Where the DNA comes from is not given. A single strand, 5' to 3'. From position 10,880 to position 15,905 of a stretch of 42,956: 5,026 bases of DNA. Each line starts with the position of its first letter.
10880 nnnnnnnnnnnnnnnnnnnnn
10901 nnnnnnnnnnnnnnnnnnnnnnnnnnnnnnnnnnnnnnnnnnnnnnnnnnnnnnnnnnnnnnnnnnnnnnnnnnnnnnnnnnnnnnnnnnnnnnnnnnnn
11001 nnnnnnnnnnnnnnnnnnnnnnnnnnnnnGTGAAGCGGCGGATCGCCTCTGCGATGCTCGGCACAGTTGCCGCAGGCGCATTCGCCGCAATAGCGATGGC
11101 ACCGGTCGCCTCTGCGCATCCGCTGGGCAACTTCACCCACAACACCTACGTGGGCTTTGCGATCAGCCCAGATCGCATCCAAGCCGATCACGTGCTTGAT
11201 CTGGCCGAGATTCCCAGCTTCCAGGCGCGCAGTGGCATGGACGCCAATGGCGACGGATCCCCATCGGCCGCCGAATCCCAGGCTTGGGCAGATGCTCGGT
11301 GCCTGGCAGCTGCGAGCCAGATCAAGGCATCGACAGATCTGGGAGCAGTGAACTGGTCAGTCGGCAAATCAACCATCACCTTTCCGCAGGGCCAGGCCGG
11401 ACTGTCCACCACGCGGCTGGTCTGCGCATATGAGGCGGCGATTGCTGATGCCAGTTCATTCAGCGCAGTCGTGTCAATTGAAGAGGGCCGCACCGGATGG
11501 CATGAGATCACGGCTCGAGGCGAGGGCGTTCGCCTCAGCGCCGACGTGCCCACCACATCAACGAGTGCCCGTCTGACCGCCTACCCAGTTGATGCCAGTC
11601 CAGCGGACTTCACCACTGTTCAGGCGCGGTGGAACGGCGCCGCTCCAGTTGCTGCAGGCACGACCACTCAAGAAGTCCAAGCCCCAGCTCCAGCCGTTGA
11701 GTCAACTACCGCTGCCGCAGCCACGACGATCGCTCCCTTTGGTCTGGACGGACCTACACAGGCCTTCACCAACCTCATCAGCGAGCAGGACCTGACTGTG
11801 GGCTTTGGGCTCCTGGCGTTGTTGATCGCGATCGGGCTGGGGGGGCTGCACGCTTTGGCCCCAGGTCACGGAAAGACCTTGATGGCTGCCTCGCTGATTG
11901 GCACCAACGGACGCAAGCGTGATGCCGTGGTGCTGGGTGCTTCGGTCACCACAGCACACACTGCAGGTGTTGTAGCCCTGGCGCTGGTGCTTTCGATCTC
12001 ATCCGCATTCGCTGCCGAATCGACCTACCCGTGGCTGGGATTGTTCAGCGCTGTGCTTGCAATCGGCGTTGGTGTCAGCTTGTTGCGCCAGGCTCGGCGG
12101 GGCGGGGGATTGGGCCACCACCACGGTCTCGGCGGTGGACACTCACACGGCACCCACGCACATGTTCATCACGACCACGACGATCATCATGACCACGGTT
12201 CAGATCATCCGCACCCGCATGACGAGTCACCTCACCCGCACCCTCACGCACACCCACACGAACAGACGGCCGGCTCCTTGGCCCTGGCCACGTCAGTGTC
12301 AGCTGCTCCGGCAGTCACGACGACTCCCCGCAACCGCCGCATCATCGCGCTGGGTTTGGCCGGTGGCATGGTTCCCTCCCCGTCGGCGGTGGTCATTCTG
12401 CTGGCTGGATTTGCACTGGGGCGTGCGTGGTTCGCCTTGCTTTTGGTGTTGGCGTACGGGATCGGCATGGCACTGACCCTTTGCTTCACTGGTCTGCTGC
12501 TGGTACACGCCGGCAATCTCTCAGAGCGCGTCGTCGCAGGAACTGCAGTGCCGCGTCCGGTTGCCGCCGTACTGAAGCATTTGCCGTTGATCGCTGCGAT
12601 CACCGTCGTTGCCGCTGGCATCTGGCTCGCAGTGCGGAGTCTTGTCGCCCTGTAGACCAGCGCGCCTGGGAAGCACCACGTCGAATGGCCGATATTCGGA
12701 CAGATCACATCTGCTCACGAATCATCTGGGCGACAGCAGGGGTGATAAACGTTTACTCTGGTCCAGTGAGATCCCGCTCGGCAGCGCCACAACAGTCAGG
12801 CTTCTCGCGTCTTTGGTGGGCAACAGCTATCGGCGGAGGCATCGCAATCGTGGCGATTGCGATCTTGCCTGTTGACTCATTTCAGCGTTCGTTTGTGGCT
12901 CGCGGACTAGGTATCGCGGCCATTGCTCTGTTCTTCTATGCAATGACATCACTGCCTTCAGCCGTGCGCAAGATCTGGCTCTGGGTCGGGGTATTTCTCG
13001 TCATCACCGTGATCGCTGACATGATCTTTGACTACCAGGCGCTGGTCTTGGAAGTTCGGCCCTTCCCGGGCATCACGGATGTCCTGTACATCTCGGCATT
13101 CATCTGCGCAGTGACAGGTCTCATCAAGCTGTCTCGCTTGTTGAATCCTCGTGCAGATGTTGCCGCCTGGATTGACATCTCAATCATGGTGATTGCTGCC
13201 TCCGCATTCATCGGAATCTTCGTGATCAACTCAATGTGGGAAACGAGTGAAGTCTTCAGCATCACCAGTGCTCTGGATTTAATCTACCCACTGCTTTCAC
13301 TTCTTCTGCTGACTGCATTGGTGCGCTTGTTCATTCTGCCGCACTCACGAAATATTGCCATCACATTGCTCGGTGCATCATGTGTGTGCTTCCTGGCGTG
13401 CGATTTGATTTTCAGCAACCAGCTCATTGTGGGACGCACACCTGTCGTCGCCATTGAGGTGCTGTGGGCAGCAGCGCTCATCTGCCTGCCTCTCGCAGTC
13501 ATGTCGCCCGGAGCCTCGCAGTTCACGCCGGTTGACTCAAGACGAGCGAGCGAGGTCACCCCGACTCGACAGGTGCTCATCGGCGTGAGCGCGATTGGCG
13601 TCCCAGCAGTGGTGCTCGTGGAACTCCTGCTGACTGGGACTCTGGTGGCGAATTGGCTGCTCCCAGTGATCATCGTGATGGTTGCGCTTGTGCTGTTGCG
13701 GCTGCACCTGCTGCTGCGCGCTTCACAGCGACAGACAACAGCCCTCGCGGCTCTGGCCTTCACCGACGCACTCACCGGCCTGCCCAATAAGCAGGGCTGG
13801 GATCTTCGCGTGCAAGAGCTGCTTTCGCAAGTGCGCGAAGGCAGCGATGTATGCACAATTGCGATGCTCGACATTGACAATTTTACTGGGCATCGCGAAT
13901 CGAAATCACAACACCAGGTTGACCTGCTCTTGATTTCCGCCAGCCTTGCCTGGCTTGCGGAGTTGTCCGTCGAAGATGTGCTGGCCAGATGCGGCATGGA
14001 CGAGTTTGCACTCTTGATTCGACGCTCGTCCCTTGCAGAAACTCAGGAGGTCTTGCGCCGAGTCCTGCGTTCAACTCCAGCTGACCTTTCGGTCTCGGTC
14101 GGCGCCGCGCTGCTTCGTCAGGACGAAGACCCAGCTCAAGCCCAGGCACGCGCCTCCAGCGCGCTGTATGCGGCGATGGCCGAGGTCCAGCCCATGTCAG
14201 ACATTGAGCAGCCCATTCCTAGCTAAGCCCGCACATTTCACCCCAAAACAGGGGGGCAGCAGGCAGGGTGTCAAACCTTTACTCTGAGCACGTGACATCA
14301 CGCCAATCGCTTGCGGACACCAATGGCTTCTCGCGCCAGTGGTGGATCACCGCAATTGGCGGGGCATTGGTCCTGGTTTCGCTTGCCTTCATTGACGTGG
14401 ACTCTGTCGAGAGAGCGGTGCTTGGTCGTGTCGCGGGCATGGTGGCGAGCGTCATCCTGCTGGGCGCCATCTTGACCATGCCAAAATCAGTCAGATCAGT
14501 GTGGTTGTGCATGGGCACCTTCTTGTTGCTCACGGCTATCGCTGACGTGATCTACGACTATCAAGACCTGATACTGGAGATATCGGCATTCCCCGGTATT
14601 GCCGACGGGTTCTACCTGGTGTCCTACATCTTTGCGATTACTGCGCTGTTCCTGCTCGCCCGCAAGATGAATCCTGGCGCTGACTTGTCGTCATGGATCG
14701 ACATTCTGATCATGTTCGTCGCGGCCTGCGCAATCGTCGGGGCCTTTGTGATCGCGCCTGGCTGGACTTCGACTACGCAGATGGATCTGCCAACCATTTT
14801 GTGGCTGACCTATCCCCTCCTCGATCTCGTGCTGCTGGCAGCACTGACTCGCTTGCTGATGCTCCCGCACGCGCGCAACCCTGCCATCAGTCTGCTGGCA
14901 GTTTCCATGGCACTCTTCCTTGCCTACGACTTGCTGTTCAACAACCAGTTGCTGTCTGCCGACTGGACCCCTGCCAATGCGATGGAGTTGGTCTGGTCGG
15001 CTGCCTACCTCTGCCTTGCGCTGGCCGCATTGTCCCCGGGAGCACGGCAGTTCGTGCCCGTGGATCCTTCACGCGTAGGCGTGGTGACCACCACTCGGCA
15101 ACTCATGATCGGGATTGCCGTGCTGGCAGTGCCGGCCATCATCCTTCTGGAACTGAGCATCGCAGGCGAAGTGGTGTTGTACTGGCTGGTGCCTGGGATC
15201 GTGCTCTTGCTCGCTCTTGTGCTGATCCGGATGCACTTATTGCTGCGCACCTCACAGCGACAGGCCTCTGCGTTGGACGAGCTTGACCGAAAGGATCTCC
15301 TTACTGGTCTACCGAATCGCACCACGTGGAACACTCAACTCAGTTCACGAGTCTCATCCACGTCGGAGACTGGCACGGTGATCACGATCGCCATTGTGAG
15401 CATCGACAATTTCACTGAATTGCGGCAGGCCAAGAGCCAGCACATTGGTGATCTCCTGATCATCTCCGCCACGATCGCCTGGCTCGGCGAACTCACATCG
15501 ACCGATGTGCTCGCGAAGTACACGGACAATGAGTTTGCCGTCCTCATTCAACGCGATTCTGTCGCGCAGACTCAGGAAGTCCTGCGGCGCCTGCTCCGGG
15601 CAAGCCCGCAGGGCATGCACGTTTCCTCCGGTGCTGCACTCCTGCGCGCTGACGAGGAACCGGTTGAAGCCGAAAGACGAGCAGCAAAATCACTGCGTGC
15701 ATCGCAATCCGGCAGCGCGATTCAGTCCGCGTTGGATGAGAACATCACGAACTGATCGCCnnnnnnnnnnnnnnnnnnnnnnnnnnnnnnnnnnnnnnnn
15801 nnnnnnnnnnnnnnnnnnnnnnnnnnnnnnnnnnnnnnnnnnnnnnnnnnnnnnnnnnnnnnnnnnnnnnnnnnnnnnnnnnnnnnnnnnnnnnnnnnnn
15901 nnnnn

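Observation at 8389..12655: Three-gene envelope metal-handling operon built around an uncharacterised DUF4331 protein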

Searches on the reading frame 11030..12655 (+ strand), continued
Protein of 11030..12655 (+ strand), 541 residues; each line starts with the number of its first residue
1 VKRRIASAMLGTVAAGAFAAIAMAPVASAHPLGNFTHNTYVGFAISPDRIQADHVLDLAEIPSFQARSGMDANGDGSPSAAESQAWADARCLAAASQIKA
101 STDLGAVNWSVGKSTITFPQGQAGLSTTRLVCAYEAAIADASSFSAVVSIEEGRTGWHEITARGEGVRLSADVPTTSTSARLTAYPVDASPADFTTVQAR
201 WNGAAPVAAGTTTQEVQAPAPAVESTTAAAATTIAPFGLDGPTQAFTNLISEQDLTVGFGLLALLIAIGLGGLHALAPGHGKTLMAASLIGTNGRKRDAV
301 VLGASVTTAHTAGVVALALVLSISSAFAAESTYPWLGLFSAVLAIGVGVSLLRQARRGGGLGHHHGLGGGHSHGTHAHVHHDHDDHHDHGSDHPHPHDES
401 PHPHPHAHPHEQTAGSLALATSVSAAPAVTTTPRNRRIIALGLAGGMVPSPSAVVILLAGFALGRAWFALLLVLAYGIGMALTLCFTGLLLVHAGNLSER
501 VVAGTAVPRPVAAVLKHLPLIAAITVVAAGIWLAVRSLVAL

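Call 92: search_protein_families(library=pfam, proteins=[P0005, P0104, L088:8495-9961:+, L083:8981-10633:+], max_evalue=1)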
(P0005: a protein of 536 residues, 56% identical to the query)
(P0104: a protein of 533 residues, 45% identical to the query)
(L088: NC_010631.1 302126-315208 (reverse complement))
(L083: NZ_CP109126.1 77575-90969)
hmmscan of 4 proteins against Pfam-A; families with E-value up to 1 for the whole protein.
P0005 (536 aa): 1 family
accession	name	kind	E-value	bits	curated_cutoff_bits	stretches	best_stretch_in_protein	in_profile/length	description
PF03824.22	NicO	-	2.3e-11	44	27.7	1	263-528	3-282/287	High-affinity nickel-transport protein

P0104 (533 aa): 4 families
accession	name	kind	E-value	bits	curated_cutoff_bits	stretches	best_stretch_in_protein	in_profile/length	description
PF03824.22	NicO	-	5.5e-14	52.6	27.7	1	256-517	6-273/287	High-affinity nickel-transport protein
PF13386.12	DsbD_2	-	7e-05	23.2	24.9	1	422-491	117-186/199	Cytochrome C biogenesis protein transmembrane region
PF22807.2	TrAA12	-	0.13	11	30.9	1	349-398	385-430/463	TrAA12-like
PF23417.1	STING_TM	-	0.19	12.6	28.1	1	491-524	29-62/109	STING transmembrane domain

L088:8495-9961:+ (488 aa): 3 families
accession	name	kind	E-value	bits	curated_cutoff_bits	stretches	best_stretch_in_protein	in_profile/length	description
PF13386.12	DsbD_2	-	2.5e-11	44.3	24.9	1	271-452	17-184/199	Cytochrome C biogenesis protein transmembrane region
PF03824.22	NicO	-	9.9e-11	41.9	27.7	2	253-373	4-134/287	High-affinity nickel-transport protein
PF10986.14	ZrgA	-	0.034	14.6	27.4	1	350-379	75-104/161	ZrgA family zinc uptake protein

L083:8981-10633:+ (550 aa): 3 families
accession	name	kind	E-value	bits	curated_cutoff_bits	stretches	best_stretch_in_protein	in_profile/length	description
PF03824.22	NicO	-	4.2e-07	30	27.7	1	259-489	5-230/287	High-affinity nickel-transport protein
PF13386.12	DsbD_2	-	5.4e-05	23.6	24.9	1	432-505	109-182/199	Cytochrome C biogenesis protein transmembrane region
PF10986.14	ZrgA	-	0.49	10.8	27.4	1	356-391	70-103/161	ZrgA family zinc uptake protein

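Call 104: search_protein_families(library=ncbifam, proteins=[L094:2439-2969:+, L094:2966-3655:+], max_evalue=0.00001)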
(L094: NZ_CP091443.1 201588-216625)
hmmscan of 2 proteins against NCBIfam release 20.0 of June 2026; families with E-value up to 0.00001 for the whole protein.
L094:2439-2969:+ (176 aa): 80 families (the best 25 are shown)
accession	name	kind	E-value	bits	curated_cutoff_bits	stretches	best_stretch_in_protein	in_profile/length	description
NF009189.0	PRK12537.1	equivalog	4.1e-43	147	261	1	8-174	12-181/182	RNA polymerase sigma factor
NF009167.0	PRK12514.1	equivalog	1.9e-42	145.2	265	1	2-174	3-178/180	RNA polymerase sigma factor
NF007228.0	PRK09646.1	subfamily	2.5e-42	144.7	226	1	3-175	14-191/194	ECF RNA polymerase sigma factor SigK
NF009186.0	PRK12534.1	equivalog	1.8e-40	138.8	267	1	2-174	8-185/187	RNA polymerase sigma factor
NF008893.0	PRK11924.2-3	equivalog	1.3e-37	129.1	331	1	5-174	7-180/181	RNA polymerase sigma factor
NF009172.0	PRK12519.1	subfamily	1.3e-33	116.2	222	1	8-174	18-189/194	RNA polymerase sigma factor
NF009178.0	PRK12526.1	equivalog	1.1e-31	110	301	1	8-172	32-204/211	RNA polymerase sigma factor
NF010500.0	PRK13919.1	subfamily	5.8e-31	108.1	226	1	8-174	12-183/186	putative RNA polymerase sigma E protein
NF008890.0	PRK11924.1-3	equivalog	1e-28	100.2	284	1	12-173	32-200/205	RNA polymerase sigma factor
NF004113.0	PRK05602.1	equivalog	5e-28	98.2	208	1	2-174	28-201/211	RNA polymerase sigma factor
TIGR02937.1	sigma70-ECF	superfamily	6.6e-26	90.9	42.9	1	20-174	2-165/165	sigma-70 family RNA polymerase sigma factor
TIGR02985.1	Sig70_bacteroi1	subfamily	1.1e-25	90.8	126.4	1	20-172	2-160/162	RNA polymerase sigma-70 factor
NF007225.0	PRK09643.1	equivalog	3.9e-25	88.8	190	1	8-175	16-183/204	RNA polymerase sigma factor SigM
NF009166.1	PRK12513.1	equivalog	6.3e-25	88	206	1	8-174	11-186/193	RNA polymerase sigma factor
NF007227.0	PRK09645.1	subfamily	1.3e-24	87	202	1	12-174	6-170/177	sigma-70 family RNA polymerase sigma factor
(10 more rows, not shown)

L094:2966-3655:+ (229 aa): 2 families
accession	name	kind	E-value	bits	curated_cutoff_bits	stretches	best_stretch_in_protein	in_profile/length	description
NF052375.1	antisigma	equivalog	3.6e-22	79.4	100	1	12-219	1-215/217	anti-sigma factor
NF010501.0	PRK13920.1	subfamily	9.5e-13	48.3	225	1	13-222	8-208/213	putative anti-sigmaE protein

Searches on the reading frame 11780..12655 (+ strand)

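Call 6: search_protein_families(library=pfam, proteins=[window:11780-12655:+], max_evalue=10)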
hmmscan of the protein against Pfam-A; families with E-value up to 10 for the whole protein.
window:11780-12655:+ (291 aa): 1 family
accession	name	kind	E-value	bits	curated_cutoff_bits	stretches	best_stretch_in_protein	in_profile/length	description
PF11162.13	DUF2946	-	0.025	15.8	23.7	1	85-181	2-90/117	Protein of unknown function (DUF2946)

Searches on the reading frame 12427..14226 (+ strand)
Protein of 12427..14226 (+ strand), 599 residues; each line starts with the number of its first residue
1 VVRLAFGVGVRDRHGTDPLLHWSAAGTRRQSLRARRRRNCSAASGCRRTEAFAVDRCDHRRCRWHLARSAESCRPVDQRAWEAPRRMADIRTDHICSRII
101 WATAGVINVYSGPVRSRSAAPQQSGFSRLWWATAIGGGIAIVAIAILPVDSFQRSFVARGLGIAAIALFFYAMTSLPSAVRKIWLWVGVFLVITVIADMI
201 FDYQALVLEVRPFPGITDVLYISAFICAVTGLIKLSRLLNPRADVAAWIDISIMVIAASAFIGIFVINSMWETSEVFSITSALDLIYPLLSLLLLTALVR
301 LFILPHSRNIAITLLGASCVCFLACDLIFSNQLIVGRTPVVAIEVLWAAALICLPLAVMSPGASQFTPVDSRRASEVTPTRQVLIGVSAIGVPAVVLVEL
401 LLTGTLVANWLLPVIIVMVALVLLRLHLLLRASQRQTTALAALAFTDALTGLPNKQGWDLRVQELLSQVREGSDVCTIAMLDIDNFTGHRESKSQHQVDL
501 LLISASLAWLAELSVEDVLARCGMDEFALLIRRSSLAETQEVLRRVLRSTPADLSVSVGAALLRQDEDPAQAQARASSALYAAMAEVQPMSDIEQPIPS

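Call 6: search_protein_families(library=pfam, proteins=[window:12427-14226:+], max_evalue=10)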
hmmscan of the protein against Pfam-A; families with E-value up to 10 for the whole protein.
window:12427-14226:+ (599 aa): 1 family
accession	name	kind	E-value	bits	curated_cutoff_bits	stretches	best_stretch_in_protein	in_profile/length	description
PF00990.26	GGDEF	-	2.9e-16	60.1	23.8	1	444-584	1-155/161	Diguanylate cyclase, GGDEF domain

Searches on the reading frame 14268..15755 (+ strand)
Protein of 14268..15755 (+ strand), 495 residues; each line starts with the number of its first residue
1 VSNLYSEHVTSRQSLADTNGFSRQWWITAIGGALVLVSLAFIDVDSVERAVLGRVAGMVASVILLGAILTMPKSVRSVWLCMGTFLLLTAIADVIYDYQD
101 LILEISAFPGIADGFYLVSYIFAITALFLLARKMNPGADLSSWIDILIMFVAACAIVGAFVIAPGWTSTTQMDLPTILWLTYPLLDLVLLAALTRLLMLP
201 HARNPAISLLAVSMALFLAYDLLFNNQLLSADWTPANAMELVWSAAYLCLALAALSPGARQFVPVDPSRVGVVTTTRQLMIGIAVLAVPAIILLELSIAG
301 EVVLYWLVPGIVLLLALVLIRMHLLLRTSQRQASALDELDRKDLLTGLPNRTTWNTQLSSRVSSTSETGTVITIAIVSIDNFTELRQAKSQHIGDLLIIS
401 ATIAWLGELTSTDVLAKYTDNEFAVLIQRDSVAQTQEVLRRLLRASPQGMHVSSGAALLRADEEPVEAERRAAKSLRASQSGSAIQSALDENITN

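Call 3: search_protein_families(library=pfam, proteins=[window:14268-15755:+], max_evalue=0.01)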
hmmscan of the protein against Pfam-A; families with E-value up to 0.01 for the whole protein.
window:14268-15755:+ (495 aa): 1 family
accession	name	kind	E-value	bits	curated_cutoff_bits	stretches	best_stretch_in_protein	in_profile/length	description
PF00990.26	GGDEF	-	1.2e-12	48.3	23.8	1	343-446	4-110/161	Diguanylate cyclase, GGDEF domain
